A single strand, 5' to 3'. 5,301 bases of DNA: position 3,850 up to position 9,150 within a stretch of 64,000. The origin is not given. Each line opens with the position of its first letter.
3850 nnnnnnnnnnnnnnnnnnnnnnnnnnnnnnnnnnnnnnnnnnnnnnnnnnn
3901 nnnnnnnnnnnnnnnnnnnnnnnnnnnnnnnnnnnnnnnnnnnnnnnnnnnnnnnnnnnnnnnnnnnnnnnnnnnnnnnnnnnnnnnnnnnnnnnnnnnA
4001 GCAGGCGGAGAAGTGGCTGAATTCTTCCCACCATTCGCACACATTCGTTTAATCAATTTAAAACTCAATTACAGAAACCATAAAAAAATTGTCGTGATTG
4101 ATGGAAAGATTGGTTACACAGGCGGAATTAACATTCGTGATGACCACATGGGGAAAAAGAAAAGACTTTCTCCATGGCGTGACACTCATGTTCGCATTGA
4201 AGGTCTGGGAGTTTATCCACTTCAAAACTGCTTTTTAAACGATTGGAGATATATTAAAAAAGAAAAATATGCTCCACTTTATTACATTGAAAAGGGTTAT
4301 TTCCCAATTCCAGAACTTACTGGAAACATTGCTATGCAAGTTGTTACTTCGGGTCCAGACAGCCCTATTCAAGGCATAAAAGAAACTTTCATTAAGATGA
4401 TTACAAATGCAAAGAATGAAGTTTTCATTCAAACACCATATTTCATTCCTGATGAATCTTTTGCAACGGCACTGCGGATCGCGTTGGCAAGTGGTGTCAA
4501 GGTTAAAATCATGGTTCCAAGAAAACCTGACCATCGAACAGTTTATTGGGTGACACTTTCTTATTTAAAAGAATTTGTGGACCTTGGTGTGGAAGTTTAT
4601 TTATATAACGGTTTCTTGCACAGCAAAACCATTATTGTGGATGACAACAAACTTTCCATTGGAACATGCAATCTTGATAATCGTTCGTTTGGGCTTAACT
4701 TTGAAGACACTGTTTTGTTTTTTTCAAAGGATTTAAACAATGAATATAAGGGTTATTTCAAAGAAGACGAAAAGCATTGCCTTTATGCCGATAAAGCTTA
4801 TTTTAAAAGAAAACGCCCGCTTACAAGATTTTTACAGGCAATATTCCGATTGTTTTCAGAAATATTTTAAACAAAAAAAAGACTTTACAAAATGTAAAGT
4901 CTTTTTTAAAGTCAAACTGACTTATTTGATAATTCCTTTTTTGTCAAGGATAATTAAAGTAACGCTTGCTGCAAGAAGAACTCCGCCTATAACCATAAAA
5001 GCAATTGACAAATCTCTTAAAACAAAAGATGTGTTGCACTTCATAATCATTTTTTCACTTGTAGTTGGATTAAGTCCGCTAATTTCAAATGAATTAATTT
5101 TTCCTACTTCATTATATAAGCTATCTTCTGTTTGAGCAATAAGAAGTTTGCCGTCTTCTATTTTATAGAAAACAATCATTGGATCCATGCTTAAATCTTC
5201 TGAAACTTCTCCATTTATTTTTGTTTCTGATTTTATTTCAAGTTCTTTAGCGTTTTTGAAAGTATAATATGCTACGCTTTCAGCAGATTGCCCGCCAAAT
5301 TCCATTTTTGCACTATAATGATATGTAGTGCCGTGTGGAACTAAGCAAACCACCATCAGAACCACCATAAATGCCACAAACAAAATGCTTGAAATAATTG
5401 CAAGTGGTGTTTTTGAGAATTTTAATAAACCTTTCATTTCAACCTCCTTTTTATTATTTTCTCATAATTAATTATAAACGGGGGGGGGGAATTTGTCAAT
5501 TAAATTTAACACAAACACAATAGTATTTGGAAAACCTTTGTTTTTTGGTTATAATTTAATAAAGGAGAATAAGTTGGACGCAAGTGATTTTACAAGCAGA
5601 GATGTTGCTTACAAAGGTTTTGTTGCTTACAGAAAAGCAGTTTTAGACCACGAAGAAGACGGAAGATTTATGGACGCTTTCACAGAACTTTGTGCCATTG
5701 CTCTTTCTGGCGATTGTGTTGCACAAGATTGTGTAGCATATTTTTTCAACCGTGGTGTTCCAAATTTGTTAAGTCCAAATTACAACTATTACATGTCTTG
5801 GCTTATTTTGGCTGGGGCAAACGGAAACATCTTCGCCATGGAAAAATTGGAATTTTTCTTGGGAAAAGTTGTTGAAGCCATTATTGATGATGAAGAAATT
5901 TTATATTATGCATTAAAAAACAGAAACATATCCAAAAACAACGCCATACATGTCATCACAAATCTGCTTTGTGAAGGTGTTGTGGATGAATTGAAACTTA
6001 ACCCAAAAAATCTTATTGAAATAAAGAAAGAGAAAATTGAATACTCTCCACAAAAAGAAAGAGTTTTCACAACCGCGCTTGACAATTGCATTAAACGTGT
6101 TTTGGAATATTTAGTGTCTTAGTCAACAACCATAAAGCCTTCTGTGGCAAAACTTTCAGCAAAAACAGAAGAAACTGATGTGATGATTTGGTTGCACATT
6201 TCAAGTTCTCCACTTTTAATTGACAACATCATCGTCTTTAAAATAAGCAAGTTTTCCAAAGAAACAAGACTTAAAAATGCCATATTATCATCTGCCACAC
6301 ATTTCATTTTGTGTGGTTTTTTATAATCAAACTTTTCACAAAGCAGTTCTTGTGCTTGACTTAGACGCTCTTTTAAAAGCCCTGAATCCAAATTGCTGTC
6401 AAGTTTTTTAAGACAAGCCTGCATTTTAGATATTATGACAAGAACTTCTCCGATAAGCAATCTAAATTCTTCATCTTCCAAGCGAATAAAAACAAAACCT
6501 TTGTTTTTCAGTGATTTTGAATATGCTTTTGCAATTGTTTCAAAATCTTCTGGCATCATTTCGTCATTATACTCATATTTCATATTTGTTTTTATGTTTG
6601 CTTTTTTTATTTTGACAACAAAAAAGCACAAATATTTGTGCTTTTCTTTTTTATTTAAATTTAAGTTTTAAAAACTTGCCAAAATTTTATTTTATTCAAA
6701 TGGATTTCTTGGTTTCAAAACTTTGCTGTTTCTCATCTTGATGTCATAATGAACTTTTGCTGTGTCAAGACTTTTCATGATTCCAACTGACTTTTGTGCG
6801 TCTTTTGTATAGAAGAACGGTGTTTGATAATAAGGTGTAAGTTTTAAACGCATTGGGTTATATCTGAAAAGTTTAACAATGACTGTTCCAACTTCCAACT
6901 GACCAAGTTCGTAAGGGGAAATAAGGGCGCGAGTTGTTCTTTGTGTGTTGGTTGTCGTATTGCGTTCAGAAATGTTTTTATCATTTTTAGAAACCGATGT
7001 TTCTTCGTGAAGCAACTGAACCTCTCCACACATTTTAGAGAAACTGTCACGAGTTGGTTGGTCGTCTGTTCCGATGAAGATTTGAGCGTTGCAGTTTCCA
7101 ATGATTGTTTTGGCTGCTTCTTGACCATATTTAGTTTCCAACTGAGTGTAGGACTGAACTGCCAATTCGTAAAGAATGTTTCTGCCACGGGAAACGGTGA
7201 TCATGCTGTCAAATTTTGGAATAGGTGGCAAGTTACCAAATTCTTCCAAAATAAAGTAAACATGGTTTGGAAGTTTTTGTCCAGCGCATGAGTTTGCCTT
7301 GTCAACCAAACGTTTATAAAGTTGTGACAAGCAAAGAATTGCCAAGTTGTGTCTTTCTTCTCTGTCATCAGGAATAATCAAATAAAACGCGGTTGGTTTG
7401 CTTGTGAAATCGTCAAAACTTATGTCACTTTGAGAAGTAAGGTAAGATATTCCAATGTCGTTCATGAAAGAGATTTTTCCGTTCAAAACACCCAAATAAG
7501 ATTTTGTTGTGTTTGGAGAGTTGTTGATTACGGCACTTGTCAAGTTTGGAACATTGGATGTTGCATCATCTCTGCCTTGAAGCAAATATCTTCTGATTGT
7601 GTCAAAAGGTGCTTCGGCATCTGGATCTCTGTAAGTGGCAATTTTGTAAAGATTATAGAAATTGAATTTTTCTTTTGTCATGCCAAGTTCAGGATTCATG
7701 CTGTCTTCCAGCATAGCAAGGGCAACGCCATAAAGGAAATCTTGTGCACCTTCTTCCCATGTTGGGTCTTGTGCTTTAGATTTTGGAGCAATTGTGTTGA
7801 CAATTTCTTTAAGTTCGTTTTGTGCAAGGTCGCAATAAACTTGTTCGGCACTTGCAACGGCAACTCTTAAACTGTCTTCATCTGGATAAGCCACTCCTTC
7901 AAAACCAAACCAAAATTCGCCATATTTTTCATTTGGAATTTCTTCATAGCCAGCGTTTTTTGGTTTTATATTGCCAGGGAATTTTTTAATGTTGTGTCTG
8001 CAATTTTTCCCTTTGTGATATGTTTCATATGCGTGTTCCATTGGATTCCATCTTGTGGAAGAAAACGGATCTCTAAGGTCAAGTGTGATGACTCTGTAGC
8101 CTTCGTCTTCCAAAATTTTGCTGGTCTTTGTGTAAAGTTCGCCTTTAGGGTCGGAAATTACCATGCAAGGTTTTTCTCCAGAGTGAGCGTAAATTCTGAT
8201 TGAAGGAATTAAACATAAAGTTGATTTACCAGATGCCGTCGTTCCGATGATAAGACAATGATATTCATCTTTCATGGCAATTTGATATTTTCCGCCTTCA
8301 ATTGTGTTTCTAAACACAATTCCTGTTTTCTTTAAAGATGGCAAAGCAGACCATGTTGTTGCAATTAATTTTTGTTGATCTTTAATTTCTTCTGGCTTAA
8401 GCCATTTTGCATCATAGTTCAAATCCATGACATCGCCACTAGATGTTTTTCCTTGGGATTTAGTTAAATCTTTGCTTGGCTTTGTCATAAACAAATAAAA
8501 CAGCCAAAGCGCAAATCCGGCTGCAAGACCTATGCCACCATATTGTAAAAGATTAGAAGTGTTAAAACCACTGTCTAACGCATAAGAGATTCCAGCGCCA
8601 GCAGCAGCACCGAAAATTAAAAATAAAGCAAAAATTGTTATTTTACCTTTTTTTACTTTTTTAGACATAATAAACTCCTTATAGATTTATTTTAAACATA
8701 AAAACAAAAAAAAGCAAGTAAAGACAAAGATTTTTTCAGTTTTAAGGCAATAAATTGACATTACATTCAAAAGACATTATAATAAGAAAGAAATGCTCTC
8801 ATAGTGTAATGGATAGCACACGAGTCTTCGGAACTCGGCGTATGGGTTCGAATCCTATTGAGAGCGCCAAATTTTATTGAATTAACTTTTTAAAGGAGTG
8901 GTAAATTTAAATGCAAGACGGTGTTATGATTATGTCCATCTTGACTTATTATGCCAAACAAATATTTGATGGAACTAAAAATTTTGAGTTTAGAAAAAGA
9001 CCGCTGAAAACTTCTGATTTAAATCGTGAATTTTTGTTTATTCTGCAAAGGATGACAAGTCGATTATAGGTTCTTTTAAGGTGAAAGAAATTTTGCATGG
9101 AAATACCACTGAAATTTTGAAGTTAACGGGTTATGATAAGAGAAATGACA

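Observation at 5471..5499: G10/C10 homopolymer forming the spacer of a perfect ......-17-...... promoter: candidate phase-variable switch for a surface protein gene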

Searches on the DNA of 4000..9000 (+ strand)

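Call 11: search_dna_similar(query=window:4000-9000:+, collection=plasmids, mode=near)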
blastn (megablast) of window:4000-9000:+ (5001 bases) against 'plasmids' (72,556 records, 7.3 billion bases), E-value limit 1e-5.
No match.
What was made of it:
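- Tried and rejected: Plasmid megablast of 4000..9000: no match (call 11).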
